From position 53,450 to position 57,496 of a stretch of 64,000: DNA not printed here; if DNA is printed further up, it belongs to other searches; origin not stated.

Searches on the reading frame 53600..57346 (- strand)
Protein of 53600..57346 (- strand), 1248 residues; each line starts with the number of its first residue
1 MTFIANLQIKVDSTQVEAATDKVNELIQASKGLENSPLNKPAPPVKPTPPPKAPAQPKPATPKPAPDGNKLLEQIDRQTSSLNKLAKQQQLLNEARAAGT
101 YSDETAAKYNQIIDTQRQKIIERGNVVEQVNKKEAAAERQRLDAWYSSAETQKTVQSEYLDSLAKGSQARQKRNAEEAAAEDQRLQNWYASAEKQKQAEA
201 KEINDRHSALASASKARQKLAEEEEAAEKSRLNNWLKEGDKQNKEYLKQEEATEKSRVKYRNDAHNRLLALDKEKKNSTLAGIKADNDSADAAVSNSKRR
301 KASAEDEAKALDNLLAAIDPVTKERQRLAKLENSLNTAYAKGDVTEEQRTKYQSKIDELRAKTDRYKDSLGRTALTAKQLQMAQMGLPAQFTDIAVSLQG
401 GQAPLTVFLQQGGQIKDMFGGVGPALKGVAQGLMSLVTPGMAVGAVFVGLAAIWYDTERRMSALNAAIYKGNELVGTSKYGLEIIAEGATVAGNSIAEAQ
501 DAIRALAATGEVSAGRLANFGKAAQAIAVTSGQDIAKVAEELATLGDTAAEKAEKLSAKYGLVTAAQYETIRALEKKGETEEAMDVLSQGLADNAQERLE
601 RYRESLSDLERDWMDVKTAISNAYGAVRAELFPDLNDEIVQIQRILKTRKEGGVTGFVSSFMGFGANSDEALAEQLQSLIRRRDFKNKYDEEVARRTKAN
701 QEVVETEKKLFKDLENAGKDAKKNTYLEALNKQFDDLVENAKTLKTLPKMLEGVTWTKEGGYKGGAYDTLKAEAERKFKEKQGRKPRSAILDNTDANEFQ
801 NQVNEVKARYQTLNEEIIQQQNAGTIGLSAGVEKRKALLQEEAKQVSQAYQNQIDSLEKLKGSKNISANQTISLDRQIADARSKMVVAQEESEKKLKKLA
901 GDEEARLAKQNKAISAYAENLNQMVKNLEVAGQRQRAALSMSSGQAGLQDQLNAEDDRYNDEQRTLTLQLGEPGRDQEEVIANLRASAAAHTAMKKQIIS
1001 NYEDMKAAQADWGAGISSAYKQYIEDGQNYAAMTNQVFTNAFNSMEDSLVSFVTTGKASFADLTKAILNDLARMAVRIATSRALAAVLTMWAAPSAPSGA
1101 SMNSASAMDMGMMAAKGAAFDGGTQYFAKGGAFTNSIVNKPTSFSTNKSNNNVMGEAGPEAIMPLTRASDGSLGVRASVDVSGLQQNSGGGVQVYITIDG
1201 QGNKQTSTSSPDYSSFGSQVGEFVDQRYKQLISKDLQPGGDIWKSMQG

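Call 14: search_protein_families(library=phrogs, proteins=[window:53600-57346:-], max_evalue=0.001)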
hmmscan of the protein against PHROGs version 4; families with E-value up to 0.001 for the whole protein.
window:53600-57346:- (1248 aa): 16 families
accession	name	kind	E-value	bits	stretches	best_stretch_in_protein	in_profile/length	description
phrog_24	-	tail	9e-156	521.8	2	287-1248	130-1057/1151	tail length tape measure protein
phrog_339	-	tail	2.7e-55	189.2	1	597-1248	473-1121/1123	tail length tape measure protein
phrog_1716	-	tail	1.2e-52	180.6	1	799-1247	487-930/943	tail length tape measure protein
phrog_16384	-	unknown function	1.4e-49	170.7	1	848-1248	35-462/463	-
phrog_25966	-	tail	6.7e-39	134.2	1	353-624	31-302/1651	tail length tape measure protein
phrog_3827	-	tail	1.5e-36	127.5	1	172-543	17-372/393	tail length tape measure protein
phrog_4498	-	tail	7.3e-32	111.8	1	378-638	63-323/381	tail length tape measure protein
phrog_13769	-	unknown function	1.4e-31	110.4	1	1012-1248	380-612/612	-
phrog_6747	-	tail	6.1e-29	102.4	1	876-1187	40-338/390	tail length tape measure protein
phrog_3394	-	unknown function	1.5e-24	86.5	1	986-1244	1614-1861/1862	-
phrog_32885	-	tail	2.5e-17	63.2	1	1101-1182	832-911/948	tail length tape measure protein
phrog_9745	-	unknown function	7.5e-10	39.7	1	358-422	36-107/120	-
phrog_2854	-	tail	1e-08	35.4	2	611-1116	231-706/855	tail length tape measure protein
phrog_20862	-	unknown function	2.9e-08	33.4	1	1008-1088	501-580/698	-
phrog_8892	-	tail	4.6e-05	23.2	1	386-894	89-566/752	tail length tape measure protein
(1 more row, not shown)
